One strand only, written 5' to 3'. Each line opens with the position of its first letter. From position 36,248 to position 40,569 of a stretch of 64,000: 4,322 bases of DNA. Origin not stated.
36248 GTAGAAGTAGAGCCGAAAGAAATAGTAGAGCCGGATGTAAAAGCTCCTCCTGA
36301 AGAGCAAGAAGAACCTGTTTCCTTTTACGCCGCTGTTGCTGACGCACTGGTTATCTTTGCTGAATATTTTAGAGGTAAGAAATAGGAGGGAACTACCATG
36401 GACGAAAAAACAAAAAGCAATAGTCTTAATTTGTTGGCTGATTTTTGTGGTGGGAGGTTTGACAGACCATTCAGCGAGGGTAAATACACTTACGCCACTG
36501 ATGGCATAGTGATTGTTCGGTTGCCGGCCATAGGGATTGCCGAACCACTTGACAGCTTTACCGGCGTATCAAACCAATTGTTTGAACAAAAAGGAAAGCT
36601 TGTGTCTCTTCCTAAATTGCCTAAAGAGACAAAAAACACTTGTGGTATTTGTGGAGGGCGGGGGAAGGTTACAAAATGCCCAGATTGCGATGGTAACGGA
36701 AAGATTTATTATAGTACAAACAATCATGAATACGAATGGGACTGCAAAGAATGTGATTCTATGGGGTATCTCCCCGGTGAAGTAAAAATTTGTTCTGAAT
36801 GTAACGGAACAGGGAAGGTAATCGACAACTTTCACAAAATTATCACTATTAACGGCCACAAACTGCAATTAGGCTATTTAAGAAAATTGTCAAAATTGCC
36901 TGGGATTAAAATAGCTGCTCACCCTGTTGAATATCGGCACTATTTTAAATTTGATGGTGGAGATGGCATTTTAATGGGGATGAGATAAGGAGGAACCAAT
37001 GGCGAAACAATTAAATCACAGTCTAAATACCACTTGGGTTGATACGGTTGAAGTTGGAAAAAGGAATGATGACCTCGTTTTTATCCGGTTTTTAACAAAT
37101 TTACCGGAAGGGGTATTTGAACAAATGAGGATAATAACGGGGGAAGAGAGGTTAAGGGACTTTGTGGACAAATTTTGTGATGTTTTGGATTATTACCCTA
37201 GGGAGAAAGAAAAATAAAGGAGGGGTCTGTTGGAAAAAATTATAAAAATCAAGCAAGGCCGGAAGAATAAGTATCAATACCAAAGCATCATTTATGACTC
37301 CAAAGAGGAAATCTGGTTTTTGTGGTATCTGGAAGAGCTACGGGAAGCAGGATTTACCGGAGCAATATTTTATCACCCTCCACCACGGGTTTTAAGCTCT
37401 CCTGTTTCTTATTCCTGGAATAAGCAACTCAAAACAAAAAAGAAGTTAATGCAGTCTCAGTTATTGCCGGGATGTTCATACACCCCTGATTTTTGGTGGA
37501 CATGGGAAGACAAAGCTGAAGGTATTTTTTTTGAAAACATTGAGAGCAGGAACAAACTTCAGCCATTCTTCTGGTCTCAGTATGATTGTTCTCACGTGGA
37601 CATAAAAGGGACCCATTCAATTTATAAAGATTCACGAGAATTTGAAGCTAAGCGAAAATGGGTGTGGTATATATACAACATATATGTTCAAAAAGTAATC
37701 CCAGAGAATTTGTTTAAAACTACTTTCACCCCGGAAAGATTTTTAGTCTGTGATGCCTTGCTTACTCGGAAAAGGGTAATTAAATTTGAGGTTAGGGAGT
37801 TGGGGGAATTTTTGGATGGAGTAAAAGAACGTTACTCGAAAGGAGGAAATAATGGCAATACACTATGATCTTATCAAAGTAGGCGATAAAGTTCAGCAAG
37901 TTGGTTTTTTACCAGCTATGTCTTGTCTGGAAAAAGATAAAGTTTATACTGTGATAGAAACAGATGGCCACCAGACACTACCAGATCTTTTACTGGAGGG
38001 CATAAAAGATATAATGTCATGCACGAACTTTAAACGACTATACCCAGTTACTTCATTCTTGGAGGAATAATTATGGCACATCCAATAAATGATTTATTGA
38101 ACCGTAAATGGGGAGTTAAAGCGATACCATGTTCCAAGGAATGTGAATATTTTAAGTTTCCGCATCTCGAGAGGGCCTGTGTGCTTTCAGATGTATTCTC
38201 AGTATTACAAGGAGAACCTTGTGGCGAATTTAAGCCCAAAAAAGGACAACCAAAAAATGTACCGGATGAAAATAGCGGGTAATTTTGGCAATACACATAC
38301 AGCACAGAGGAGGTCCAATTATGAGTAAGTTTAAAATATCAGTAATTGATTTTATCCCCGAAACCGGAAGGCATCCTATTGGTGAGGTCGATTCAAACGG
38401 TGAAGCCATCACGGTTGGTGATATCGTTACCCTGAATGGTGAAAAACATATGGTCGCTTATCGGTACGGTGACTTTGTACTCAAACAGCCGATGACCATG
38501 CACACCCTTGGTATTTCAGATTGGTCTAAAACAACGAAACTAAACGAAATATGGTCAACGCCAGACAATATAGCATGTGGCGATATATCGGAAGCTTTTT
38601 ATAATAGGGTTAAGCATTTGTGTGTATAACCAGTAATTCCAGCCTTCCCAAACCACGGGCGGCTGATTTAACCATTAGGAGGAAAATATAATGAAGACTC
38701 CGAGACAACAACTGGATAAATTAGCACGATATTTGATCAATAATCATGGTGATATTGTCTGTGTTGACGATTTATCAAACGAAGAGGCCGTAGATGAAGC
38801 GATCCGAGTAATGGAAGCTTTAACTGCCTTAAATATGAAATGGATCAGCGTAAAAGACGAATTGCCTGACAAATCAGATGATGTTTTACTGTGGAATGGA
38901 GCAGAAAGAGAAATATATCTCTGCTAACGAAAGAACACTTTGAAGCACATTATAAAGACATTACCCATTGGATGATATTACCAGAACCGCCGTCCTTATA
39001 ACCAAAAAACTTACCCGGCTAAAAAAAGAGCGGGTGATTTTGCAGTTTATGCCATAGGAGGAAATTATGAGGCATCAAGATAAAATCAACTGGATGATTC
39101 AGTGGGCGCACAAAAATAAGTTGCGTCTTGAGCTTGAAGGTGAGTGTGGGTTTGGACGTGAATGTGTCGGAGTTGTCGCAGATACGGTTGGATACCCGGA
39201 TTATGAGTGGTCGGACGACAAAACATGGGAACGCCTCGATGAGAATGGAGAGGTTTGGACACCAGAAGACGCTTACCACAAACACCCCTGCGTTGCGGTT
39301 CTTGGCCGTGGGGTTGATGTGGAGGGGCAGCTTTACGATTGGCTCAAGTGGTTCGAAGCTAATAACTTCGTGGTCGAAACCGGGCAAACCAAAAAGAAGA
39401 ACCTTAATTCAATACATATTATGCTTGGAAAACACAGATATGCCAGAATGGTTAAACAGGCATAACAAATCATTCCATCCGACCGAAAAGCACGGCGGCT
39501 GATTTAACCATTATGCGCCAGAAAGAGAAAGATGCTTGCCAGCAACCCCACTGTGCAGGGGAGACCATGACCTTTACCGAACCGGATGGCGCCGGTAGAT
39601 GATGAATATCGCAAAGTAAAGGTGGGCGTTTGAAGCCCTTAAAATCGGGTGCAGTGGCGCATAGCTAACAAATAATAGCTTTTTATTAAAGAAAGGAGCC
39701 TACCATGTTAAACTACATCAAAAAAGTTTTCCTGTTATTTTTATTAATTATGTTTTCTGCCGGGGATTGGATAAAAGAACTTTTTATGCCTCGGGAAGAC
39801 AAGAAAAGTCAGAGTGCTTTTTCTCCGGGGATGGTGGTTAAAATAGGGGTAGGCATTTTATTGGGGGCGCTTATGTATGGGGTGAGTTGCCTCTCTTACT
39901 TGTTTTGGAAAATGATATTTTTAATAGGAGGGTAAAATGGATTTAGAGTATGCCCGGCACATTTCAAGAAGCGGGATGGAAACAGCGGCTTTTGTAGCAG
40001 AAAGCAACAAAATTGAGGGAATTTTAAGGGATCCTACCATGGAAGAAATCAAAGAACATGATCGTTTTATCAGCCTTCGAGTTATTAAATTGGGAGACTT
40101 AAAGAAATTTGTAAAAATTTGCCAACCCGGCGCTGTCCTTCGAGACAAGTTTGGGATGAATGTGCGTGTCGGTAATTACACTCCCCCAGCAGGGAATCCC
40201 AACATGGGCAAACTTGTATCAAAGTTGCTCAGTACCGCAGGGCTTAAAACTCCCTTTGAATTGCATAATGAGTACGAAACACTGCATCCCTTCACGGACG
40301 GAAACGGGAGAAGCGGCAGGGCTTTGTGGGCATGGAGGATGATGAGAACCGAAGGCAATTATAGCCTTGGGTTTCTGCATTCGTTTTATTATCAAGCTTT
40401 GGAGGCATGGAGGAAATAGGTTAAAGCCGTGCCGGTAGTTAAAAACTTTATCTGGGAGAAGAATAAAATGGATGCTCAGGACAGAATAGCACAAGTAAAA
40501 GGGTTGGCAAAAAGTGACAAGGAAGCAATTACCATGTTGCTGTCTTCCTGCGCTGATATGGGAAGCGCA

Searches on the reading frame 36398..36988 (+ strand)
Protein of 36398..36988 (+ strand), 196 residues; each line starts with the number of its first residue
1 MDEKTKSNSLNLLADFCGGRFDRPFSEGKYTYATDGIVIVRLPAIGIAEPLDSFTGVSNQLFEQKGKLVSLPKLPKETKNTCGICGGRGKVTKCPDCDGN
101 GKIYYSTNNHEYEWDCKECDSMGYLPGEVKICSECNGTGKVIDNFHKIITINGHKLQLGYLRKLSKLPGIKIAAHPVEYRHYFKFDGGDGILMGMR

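Call 19: search_protein_families(library=pfam, proteins=[window:36398-36988:+], max_evalue=0.01)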
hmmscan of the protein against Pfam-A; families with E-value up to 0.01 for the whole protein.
window:36398-36988:+ (196 aa): 2 families
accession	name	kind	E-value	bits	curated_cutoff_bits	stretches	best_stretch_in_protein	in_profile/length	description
PF00684.25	DnaJ_CXXCXGXG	-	7.8e-06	26.5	32.7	2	82-139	1-65/65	DnaJ central domain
PF23733.2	GRXCR1-2_C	-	0.0029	17.9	26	0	82-123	1-39/47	GRXCR1/2, C-terminal domain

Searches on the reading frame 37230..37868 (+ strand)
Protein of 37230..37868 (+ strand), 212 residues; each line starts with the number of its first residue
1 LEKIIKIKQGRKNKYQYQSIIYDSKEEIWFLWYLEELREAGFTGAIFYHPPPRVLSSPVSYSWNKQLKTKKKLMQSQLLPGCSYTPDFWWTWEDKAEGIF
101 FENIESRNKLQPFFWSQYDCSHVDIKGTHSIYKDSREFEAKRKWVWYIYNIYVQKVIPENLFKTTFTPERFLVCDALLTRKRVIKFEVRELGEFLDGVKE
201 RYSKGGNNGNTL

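Call 19: search_protein_families(library=pfam, proteins=[window:37230-37868:+], max_evalue=0.01)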
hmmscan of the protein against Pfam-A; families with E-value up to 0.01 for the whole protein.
window:37230-37868:+ (212 aa): 1 family
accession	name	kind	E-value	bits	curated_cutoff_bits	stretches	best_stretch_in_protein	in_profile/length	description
PF08722.17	Tn7_TnsA-like_N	-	0.0091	17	26.5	0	61-149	14-83/85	TnsA-like endonuclease N terminal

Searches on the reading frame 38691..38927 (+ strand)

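Call 83: search_protein_families(library=pfam, proteins=[window:38691-38927:+], max_evalue=0.01)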
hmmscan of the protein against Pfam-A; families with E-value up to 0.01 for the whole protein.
window:38691-38927:+ (78 aa): 1 family
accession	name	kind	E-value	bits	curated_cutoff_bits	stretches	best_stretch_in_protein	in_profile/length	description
PF04448.17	DUF551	-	0.00036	21.8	22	1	50-69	1-20/68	Protein of unknown function (DUF551)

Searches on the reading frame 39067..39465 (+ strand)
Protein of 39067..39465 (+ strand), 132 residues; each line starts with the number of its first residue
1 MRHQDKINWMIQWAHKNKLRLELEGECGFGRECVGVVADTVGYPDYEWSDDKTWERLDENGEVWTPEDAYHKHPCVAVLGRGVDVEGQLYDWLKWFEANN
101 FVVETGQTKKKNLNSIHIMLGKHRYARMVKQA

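Call 83: search_protein_families(library=pfam, proteins=[window:39067-39465:+], max_evalue=0.01)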
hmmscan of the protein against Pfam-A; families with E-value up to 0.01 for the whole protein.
window:39067-39465:+ (132 aa): 0 families

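Call 94: find_homologous_proteins(query=window:39067-39465:+, max_evalue=0.001)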
Query window:39067-39465:+ (132 aa): 498 proteins with E <= 0.001 among 499 candidates; the best 120 are listed.
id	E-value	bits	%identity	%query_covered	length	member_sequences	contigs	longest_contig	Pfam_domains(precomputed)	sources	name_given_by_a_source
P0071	3.2e-89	314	100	100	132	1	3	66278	-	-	-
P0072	6.2e-71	255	79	100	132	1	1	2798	-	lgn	-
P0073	2.3e-68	246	76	100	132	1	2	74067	-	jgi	jgi:hypothetical protein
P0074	3.6e-68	246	79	99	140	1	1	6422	-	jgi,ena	-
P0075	1.3e-62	228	72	99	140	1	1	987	-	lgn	-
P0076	1.1e-58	215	68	99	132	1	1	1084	-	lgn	-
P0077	1.3e-58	215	69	100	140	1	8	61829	-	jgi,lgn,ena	-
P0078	6.4e-57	209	70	100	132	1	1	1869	-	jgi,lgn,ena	-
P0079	2.3e-56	207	66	100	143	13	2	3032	-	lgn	-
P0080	4.3e-56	207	64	99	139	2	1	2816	-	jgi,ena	jgi:hypothetical protein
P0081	7.4e-56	206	65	99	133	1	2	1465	-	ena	-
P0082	1.6e-55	205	64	99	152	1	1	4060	-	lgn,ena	-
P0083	4.2e-55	203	66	100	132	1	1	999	-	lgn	-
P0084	1.1e-54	202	64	100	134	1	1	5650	-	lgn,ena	-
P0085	1.2e-54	202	65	99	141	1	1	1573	-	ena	-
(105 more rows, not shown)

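Call 95: find_encoding_contigs(protein=P0073, flank=10000, max_places=2)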
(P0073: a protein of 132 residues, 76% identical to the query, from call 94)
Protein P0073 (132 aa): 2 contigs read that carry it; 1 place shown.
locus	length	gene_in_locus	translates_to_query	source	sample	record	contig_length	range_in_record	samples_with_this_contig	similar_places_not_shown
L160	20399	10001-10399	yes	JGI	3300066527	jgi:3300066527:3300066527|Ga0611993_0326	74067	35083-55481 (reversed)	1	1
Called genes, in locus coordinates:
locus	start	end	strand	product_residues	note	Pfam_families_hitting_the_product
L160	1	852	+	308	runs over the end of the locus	-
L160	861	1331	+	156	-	-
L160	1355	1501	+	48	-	-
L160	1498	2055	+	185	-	-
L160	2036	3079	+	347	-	PF25680:Mom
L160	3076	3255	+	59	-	PF07432:Hc1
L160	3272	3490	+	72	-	-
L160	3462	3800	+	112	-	-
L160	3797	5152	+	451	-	PF00772:DnaB, PF06745:ATPase (faint), PF13481:AAA_25 (weak), PF03796:DnaB_C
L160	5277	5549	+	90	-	-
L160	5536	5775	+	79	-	-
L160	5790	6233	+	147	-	-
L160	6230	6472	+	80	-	-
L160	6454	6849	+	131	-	-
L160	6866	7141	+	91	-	-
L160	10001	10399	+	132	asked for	-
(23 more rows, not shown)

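Call 96: find_encoding_contigs(protein=P0077, flank=10000, max_places=4)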
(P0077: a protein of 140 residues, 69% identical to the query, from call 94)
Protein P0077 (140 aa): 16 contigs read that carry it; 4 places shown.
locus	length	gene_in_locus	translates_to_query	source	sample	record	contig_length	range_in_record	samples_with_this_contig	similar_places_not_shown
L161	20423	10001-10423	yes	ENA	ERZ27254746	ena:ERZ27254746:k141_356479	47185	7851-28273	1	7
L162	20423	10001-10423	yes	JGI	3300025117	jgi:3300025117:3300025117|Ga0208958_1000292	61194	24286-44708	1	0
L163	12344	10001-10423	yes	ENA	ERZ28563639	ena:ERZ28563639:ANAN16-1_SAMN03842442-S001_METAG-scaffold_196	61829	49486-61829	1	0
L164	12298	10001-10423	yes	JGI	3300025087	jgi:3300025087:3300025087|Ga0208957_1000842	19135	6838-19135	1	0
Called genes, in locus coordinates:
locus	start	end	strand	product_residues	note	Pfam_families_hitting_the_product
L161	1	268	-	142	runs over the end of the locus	-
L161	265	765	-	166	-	-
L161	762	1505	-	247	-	PF07120:DUF1376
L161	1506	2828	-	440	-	PF00772:DnaB, PF03796:DnaB_C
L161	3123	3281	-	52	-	-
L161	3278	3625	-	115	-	-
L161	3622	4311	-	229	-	PF01555:N6_N4_Mtase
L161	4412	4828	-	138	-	-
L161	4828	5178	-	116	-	-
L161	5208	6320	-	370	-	PF00589:Phage_integrase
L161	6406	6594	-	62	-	PF22586:ANCHR-like_BBOX (weak)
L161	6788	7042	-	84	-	-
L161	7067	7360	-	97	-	-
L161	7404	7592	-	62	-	PF13560:HTH_31, PF01381:HTH_3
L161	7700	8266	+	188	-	PF01381:HTH_3, PF12844:HTH_19, PF13443:HTH_26 (weak), PF13560:HTH_31, PF00717:Peptidase_S24 (weak)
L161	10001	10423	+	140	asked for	-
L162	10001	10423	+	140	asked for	-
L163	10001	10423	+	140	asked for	-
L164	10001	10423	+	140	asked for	-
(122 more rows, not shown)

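Call 97: find_encoding_contigs(protein=P0071, flank=10000, max_places=3)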
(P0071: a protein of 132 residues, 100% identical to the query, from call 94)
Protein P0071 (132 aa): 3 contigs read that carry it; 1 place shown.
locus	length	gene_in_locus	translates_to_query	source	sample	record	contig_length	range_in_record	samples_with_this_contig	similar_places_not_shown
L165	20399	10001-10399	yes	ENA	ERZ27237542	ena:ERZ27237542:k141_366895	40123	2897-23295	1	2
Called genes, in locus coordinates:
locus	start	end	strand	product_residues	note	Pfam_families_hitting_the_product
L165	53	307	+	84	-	-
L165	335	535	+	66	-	-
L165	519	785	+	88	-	-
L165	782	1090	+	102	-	-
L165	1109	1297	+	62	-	-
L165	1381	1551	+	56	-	PF12728:HTH_17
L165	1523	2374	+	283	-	-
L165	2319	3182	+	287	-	PF01695:IstB_IS21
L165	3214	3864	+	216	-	PF25680:Mom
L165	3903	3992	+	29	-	-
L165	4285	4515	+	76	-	-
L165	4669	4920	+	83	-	-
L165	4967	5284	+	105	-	-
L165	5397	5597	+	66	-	-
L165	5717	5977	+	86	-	-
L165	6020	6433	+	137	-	-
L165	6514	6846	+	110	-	-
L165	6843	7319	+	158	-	-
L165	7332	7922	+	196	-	PF00684:DnaJ_CXXCXGXG (faint)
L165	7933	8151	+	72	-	-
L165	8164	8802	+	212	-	-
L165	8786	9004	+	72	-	-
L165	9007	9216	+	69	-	-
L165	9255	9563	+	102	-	-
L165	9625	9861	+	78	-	-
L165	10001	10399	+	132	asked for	-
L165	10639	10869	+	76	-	-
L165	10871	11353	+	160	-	PF02661:Fic (weak)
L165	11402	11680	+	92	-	-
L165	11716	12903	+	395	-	-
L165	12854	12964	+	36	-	-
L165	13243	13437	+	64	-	-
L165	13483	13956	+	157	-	-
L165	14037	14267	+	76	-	-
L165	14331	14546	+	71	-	-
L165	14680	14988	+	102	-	PF01381:HTH_3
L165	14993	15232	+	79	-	-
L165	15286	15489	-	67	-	-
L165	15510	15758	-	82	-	-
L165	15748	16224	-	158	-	-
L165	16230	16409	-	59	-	-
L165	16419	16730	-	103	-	-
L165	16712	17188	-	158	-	-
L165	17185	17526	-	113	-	-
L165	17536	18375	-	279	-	PF07603:Lcl_C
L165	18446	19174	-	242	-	-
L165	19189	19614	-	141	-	-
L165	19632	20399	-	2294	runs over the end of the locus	-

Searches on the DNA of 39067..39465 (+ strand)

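Call 98: search_with_rna_model(model_id=R1, sources=[L160, L161, L162, L163, L164, L165], max_evalue=5)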
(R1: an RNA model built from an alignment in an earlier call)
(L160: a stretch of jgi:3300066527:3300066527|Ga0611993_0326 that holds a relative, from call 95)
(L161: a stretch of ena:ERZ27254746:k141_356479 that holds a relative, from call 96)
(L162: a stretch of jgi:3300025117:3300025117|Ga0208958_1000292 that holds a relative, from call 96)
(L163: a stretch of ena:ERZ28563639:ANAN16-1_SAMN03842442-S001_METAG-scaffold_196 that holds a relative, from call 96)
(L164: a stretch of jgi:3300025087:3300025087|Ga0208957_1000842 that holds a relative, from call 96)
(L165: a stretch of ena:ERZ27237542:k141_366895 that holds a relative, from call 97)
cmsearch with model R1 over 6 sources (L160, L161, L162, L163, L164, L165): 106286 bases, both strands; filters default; matches with E-value up to 5: 4.
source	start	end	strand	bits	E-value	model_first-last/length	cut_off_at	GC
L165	10392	10454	+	36.7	3.3e-07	1-66/66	no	0.48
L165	4045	4109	+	34.1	1.7e-06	1-66/66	no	0.37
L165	14253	14317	+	29.4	3.7e-05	1-66/66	no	0.51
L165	5859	5995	+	22.1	0.004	1-66/66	no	0.39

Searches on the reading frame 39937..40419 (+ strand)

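Call 65: search_protein_families(library=pfam, proteins=[window:39937-40419:+], max_evalue=0.01)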
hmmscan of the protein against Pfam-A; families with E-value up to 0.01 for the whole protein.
window:39937-40419:+ (160 aa): 1 family
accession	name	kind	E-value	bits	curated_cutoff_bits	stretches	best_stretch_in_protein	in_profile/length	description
PF02661.23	Fic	-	1.3e-06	29.5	24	1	103-131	61-89/93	Fic/DOC family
